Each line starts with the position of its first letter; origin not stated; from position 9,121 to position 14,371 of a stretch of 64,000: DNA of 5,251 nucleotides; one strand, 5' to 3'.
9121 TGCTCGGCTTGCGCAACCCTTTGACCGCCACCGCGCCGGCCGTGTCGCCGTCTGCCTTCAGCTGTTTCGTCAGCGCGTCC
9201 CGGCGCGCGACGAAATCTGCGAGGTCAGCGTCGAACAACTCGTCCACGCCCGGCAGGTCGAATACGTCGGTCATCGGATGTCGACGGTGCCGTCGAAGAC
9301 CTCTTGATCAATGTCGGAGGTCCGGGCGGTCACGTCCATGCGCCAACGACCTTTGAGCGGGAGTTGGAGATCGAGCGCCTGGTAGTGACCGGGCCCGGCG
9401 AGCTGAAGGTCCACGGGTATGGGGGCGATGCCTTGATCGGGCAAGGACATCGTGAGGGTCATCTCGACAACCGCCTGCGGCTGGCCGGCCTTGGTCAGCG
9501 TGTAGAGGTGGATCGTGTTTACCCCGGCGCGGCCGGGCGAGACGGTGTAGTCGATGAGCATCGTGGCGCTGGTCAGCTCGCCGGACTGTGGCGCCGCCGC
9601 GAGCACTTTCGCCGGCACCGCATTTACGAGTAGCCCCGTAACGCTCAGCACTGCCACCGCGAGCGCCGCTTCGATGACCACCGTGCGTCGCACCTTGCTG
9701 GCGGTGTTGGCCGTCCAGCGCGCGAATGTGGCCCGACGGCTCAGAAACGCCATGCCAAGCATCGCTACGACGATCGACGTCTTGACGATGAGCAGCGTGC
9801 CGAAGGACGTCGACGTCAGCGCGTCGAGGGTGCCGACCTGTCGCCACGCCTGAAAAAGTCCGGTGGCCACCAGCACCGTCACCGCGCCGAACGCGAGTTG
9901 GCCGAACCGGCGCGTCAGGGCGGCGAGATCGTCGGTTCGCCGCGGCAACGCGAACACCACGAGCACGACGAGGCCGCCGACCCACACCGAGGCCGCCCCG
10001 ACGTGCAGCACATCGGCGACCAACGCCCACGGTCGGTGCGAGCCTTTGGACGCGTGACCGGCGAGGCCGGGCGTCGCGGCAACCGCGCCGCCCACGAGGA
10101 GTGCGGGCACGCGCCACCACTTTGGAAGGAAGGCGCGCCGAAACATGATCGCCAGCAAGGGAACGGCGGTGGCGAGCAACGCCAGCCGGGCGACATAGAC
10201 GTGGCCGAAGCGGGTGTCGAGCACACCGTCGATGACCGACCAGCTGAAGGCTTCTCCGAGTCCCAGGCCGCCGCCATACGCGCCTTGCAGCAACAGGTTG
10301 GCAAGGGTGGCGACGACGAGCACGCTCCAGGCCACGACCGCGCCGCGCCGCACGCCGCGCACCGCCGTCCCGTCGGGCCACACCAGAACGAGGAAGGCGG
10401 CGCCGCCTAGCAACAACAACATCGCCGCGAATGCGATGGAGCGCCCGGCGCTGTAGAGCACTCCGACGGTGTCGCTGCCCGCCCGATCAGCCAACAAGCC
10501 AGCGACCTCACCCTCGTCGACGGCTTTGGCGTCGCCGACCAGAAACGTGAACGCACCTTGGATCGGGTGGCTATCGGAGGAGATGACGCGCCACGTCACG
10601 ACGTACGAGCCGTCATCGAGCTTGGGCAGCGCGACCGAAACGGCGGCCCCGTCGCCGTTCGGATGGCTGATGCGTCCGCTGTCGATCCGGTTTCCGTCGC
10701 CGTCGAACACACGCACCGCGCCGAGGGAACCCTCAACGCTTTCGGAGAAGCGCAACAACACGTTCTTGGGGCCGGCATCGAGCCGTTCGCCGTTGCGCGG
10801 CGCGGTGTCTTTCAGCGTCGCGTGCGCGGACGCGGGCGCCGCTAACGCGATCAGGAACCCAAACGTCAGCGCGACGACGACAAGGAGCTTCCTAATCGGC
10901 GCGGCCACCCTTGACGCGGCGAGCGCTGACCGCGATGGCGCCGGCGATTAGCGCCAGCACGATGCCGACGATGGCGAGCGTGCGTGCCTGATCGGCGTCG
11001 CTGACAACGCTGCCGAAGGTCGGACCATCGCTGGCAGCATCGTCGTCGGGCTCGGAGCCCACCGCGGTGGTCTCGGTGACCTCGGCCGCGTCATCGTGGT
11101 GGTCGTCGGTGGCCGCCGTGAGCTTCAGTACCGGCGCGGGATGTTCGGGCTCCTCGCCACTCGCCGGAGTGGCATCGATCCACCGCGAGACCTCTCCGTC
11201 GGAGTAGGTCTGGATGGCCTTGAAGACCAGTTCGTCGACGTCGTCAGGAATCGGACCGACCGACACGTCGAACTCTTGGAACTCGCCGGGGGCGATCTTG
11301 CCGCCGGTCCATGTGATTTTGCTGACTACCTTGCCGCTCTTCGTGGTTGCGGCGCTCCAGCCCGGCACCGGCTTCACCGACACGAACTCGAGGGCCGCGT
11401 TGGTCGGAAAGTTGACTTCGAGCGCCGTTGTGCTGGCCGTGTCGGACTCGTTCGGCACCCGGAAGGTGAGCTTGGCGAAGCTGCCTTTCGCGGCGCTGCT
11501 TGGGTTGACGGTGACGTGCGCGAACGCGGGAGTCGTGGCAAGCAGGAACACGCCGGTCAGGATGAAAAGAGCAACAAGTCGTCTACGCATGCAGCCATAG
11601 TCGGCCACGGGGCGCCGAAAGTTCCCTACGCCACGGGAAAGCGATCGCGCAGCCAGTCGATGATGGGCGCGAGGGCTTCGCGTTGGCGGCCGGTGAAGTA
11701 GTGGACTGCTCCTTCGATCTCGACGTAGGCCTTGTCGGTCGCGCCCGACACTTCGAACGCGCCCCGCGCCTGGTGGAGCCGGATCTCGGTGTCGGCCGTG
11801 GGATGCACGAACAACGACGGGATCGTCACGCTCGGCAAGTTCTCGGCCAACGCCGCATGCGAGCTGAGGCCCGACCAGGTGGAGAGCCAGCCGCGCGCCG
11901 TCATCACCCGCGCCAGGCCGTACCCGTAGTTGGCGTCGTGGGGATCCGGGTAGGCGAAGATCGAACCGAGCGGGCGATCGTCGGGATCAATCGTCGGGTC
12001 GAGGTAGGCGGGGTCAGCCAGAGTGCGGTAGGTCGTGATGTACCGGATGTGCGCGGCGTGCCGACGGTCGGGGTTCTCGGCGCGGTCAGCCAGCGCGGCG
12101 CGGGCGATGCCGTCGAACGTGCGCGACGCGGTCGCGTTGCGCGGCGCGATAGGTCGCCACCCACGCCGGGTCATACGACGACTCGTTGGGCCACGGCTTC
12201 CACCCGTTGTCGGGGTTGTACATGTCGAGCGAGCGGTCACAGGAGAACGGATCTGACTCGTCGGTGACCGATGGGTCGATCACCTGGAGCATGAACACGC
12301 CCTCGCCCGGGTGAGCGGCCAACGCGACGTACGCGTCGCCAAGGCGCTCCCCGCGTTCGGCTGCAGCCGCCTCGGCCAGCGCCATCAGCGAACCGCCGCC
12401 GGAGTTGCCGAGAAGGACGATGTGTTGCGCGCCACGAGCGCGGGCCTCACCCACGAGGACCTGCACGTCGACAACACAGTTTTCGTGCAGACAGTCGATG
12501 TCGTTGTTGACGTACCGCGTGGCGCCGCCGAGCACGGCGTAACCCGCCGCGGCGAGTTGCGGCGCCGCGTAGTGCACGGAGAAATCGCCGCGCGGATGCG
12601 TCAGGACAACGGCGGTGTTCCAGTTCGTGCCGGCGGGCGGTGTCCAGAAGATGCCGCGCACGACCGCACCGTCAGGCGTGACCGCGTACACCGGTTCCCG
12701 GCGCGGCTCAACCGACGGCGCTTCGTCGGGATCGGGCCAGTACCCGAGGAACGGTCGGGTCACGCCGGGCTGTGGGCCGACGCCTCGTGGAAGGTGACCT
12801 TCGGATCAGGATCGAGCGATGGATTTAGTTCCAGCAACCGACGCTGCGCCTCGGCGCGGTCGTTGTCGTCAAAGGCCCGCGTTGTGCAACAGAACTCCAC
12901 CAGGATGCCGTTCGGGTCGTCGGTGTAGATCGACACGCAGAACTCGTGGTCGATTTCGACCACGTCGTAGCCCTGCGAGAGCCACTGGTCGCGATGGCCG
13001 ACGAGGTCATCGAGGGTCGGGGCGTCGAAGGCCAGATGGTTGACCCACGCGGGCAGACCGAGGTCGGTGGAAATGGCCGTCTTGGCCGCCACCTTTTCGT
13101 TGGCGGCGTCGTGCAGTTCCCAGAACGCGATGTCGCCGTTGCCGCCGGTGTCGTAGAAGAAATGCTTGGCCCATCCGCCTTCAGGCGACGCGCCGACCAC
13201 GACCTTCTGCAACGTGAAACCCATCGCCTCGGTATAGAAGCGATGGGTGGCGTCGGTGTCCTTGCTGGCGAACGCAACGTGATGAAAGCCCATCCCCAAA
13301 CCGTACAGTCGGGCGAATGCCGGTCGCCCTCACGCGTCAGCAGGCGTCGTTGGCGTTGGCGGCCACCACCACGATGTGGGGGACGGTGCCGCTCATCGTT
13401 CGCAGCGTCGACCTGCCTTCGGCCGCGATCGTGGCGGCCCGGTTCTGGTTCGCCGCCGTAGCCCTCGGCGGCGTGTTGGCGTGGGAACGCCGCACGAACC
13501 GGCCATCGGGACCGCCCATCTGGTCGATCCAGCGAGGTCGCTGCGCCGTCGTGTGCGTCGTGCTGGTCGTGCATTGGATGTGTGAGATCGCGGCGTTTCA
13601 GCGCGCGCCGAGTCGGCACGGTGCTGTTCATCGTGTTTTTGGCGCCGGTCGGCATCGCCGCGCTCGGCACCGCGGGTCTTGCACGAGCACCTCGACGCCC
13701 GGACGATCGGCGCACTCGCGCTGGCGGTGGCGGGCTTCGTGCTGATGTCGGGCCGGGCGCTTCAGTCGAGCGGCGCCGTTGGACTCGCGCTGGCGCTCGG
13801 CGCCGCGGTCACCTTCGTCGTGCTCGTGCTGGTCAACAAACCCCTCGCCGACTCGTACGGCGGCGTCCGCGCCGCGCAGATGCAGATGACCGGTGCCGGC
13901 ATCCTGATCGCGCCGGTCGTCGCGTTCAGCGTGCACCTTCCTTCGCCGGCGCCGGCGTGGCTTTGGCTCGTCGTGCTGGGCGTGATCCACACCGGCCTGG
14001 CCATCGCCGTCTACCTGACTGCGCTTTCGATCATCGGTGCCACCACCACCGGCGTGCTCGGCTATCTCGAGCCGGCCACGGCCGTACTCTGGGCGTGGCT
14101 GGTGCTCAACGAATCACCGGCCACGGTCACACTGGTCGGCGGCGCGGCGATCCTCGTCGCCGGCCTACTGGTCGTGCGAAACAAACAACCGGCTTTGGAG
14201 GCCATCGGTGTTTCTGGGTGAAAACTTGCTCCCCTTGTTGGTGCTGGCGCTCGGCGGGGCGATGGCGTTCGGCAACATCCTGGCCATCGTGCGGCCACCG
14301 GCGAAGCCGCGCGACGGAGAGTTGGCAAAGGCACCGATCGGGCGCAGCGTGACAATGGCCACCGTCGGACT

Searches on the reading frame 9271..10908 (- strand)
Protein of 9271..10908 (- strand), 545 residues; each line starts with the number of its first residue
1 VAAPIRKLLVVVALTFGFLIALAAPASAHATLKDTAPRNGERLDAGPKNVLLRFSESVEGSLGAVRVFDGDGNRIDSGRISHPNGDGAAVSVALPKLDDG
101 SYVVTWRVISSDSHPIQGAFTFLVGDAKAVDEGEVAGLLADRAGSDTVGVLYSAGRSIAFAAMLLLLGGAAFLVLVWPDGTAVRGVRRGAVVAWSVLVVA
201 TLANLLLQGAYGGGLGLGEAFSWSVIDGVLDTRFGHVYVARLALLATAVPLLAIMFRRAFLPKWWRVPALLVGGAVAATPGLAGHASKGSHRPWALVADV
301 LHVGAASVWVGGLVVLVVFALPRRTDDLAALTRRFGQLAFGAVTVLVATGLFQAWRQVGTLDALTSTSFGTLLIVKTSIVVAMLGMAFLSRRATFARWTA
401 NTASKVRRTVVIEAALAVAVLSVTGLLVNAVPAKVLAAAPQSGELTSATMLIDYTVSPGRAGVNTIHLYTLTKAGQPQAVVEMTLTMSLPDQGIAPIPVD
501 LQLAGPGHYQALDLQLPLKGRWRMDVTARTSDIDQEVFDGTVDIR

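Call 65: search_protein_families(library=pfam, proteins=[window:9271-10908:-], max_evalue=0.00001)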
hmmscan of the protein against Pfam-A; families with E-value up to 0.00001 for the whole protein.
window:9271-10908:- (545 aa): 2 families
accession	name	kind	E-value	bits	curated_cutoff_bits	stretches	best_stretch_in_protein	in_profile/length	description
PF04234.18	CopC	-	8.8e-23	81.6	23.3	1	29-124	1-92/92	CopC domain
PF05425.18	CopD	-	7.8e-16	58.8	32.1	1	330-427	2-105/105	Copper resistance protein D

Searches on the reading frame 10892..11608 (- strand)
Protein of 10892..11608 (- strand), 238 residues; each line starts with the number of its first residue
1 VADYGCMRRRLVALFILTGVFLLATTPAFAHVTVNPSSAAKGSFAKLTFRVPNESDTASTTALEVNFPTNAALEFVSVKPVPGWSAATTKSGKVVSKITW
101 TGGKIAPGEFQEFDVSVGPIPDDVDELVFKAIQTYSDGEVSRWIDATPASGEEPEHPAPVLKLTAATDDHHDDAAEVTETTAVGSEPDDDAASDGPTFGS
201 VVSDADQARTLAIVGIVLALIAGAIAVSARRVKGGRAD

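Call 65: search_protein_families(library=pfam, proteins=[window:10892-11608:-], max_evalue=0.00001)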
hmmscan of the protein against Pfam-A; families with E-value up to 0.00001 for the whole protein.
window:10892-11608:- (238 aa): 1 family
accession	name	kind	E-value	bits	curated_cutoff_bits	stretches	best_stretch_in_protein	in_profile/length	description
PF07987.16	DUF1775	-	3.3e-44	151.2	25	1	31-163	1-146/146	Domain of unkown function (DUF1775)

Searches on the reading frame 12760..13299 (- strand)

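Call 65: search_protein_families(library=pfam, proteins=[window:12760-13299:-], max_evalue=0.00001)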
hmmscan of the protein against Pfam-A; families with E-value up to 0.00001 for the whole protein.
window:12760-13299:- (179 aa): 1 family
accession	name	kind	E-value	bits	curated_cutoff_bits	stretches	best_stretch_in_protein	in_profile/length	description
PF00903.31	Glyoxalase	-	2.7e-11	44.4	20.6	1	4-136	1-121/121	Glyoxalase/Bleomycin resistance protein/Dioxygenase superfamily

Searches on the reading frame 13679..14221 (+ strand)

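Call 65: search_protein_families(library=pfam, proteins=[window:13679-14221:+], max_evalue=0.00001)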
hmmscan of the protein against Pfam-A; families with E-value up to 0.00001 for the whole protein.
window:13679-14221:+ (180 aa): 1 family
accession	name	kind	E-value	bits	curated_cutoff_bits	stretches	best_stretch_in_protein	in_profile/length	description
PF00892.27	EamA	-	8.1e-18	65.4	28.2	1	35-166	3-134/135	EamA-like transporter family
